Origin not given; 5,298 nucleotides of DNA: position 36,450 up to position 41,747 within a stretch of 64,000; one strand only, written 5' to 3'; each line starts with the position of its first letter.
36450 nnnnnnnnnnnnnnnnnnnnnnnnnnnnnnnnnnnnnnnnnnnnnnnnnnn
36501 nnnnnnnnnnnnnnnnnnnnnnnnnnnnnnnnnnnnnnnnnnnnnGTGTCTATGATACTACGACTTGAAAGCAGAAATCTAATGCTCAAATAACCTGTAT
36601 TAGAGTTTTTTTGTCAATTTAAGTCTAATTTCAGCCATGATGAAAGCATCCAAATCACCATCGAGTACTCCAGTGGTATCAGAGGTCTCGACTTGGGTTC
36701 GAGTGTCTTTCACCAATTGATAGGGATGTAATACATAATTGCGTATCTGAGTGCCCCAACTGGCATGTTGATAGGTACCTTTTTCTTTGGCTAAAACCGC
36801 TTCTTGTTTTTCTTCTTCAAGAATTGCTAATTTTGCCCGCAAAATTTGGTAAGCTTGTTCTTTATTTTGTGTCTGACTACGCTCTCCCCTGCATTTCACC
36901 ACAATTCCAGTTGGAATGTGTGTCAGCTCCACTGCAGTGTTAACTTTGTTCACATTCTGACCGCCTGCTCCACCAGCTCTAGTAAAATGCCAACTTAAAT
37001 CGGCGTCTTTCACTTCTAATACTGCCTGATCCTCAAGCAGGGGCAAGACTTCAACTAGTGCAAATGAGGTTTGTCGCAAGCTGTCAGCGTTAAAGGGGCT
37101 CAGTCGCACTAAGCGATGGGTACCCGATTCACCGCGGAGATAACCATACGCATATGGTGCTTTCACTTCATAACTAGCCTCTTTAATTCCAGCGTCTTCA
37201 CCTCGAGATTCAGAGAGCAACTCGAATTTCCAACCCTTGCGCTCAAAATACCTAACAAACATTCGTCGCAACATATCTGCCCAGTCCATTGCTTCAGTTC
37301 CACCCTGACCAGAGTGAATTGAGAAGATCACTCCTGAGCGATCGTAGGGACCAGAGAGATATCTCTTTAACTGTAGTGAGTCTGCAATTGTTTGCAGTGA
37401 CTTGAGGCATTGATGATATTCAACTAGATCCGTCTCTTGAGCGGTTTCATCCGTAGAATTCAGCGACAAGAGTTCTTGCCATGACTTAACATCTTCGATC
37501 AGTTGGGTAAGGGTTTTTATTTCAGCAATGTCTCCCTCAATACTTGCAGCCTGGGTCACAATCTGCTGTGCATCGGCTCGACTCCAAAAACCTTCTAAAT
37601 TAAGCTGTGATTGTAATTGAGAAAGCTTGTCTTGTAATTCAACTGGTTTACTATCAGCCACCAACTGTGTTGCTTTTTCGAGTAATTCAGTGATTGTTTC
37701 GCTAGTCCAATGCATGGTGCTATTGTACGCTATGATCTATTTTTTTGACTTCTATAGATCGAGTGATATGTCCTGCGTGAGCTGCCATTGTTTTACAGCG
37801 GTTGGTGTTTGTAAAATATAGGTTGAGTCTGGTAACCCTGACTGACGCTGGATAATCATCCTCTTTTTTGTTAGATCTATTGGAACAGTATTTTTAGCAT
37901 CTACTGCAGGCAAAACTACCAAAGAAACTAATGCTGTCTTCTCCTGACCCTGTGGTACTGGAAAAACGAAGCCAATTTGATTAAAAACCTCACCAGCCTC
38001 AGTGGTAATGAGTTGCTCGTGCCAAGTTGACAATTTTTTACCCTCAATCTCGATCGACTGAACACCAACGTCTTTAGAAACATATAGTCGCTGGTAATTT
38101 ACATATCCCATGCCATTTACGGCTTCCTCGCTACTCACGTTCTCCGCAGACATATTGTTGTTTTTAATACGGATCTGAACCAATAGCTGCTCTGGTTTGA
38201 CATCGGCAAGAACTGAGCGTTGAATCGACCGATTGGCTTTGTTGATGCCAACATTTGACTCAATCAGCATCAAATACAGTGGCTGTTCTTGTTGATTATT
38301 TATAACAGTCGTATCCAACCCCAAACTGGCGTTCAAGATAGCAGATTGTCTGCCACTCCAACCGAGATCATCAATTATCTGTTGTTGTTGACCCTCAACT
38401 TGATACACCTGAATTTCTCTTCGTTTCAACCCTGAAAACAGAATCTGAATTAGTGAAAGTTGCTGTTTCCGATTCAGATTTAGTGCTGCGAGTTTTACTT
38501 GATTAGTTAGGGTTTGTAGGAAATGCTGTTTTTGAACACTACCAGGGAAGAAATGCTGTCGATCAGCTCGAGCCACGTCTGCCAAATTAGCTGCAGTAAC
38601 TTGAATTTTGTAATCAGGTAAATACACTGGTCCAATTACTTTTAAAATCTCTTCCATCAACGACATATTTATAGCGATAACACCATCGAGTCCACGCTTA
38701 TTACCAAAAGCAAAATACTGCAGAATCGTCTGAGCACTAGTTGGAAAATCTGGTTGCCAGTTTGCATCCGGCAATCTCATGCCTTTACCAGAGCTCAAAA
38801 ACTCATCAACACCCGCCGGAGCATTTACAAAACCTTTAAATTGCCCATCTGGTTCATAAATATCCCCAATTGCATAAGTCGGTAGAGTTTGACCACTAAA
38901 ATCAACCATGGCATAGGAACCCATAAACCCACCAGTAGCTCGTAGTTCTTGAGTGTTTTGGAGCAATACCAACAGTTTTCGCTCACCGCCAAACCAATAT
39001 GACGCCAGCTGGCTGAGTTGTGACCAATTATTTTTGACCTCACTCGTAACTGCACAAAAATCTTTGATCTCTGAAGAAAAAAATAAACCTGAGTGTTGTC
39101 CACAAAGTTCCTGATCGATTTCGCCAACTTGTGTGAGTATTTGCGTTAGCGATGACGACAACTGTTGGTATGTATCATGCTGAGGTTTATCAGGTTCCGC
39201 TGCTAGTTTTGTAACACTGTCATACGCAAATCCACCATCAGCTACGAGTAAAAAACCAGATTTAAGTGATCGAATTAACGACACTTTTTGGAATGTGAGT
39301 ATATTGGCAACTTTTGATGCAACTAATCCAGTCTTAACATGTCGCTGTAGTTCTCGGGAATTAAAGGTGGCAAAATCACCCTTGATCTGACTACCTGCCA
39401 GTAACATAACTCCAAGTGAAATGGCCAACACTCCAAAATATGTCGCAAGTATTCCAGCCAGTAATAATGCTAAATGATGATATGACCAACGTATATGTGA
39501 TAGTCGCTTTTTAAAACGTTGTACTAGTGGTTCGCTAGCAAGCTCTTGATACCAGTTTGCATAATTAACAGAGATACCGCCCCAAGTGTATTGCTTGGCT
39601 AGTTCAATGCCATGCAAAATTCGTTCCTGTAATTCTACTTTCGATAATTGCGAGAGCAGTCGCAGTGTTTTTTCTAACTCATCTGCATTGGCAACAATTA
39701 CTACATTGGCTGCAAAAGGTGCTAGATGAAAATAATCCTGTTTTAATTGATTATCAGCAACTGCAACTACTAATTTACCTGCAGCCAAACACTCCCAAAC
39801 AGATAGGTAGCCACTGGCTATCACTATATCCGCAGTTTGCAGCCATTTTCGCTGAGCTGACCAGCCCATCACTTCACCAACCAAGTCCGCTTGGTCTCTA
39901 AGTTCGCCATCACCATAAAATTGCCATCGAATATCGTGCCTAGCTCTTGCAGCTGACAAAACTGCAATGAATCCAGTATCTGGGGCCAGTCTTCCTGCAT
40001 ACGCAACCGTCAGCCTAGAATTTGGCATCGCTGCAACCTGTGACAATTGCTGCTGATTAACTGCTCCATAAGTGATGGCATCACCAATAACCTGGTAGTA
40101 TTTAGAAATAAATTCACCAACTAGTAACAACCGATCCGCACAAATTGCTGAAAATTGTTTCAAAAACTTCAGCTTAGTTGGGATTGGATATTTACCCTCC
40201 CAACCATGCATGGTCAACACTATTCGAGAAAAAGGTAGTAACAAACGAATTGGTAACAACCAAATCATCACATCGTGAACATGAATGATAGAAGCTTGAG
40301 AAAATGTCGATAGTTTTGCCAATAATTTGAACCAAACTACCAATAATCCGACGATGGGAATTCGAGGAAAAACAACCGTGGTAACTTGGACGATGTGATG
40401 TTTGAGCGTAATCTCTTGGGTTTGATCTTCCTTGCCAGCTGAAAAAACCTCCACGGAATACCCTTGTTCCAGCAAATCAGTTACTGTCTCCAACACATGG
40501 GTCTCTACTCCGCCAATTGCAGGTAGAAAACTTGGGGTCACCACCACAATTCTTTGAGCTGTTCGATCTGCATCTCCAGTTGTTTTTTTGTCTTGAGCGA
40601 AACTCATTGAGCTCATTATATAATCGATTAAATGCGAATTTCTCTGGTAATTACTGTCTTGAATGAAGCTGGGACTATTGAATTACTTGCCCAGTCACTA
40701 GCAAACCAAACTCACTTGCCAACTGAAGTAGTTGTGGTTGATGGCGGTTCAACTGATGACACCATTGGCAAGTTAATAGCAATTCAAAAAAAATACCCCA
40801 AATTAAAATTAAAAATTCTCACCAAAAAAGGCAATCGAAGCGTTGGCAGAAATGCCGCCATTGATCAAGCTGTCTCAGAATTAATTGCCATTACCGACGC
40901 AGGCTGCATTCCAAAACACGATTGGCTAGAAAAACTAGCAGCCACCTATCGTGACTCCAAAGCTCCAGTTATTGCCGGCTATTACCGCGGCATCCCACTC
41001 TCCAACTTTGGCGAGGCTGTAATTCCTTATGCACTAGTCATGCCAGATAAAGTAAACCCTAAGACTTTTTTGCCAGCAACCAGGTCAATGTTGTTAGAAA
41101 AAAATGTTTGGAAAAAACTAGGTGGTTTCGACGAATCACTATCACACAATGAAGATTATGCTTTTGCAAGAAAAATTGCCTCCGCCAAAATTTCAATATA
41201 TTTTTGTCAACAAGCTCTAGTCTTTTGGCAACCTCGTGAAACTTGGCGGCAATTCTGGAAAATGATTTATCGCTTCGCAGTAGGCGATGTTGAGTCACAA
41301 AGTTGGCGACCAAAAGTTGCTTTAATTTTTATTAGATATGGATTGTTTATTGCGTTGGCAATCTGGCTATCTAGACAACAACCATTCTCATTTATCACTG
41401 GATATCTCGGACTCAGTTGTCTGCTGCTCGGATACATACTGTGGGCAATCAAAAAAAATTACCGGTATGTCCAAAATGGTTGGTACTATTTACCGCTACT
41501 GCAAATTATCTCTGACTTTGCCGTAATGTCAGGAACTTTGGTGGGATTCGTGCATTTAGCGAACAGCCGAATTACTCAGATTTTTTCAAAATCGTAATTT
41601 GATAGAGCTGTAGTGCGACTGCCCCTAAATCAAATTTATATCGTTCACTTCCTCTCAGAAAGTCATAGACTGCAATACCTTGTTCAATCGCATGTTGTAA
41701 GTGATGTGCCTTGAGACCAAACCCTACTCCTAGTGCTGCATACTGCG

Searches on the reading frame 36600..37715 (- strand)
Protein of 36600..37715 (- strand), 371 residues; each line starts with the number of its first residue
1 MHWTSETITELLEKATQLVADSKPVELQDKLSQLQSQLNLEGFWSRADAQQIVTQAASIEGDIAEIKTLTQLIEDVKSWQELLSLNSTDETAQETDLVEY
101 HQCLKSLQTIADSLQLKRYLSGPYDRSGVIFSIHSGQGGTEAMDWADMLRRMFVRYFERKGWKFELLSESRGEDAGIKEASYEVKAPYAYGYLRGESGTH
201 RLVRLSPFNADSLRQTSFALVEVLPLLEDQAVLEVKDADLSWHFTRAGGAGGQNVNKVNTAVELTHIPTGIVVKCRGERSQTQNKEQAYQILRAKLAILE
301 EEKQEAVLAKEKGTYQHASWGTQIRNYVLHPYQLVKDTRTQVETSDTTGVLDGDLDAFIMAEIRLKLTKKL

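Call 42: search_protein_families(library=pfam, max_evalue=0.00001, proteins=[window:36600-37715:-])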
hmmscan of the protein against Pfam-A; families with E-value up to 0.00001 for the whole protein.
window:36600-37715:- (371 aa): 2 families
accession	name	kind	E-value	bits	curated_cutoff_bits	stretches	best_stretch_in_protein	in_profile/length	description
PF03462.23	PCRF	-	4e-47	161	24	1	28-221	2-194/194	PCRF domain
PF00472.26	RF-1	-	3.6e-36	124.1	35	1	233-339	5-116/116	RF-1 domain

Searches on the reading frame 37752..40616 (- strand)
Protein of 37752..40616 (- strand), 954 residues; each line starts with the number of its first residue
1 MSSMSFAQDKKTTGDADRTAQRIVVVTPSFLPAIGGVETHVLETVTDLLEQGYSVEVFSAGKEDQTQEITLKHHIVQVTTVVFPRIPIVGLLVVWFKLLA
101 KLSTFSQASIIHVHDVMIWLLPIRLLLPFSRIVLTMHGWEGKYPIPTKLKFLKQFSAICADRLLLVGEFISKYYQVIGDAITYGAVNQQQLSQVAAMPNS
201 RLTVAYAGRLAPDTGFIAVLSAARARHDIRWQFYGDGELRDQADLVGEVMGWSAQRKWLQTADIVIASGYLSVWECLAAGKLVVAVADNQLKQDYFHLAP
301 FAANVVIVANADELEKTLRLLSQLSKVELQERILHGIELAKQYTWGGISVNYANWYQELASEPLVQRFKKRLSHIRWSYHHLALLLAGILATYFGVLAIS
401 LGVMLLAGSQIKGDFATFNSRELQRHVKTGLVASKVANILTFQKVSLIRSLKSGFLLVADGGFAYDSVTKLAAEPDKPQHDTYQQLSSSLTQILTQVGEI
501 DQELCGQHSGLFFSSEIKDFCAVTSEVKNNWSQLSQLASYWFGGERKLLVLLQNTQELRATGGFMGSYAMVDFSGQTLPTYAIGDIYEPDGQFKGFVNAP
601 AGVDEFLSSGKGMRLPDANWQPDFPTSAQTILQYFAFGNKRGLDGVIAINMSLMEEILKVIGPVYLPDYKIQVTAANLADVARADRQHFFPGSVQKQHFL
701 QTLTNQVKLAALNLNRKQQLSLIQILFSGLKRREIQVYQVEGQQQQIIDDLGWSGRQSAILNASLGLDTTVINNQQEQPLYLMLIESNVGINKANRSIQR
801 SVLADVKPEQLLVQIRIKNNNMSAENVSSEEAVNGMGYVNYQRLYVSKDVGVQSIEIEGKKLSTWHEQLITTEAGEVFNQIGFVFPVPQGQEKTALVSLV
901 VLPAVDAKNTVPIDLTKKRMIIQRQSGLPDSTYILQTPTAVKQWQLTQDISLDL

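Call 43: search_protein_families(library=pfam, max_evalue=0.00001, proteins=[window:37752-40616:-])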
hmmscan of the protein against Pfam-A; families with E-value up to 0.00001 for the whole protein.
window:37752-40616:- (954 aa): 4 families
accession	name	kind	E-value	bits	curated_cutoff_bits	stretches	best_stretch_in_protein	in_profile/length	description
PF13196.11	DUF4012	-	1.5e-22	81.1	28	1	544-684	2-141/144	Protein of unknown function (DUF4012)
PF13439.12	Glyco_transf_4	-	3e-13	50.6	28.5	1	34-166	1-140/170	Glycosyltransferase Family 4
PF13579.12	Glyco_trans_4_4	-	7e-07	30.2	29.7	1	35-170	1-138/158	Glycosyl transferase 4-like domain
PF13477.12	Glyco_trans_4_2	-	7.6e-06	26.6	23.4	0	38-154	10-123/139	Glycosyl transferase 4-like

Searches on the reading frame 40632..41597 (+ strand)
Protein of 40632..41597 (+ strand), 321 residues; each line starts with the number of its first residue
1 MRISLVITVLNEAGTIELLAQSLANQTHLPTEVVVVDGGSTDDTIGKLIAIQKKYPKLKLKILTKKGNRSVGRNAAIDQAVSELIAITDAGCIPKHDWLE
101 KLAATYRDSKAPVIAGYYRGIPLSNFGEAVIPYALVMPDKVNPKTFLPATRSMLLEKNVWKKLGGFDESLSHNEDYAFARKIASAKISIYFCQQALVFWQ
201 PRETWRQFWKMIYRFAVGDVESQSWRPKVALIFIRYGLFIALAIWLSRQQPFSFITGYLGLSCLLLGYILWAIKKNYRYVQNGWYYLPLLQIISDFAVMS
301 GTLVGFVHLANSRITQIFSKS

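Call 43: search_protein_families(library=pfam, max_evalue=0.00001, proteins=[window:40632-41597:+])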
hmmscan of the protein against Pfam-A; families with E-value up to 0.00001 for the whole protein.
window:40632-41597:+ (321 aa): 5 families
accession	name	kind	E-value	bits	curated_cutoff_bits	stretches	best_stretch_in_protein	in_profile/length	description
PF00535.33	Glycos_transf_2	-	1.2e-20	74.5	23.3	1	4-119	1-117/168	Glycosyl transferase family 2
PF13641.12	Glyco_tranf_2_3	-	1.9e-14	54.7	27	1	3-111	3-116/230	Glycosyltransferase like family 2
PF10111.15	Glyco_tranf_2_2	-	8.7e-11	42.2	27.3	0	4-104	1-104/276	Glycosyltransferase like family 2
PF13506.12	Glyco_transf_21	-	3.2e-09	36.9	21.7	1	76-216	25-173/174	Glycosyl transferase family 21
PF13632.12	Glyco_trans_2_3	-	6.6e-07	29.8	27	1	145-287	69-186/198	Glycosyl transferase family group 2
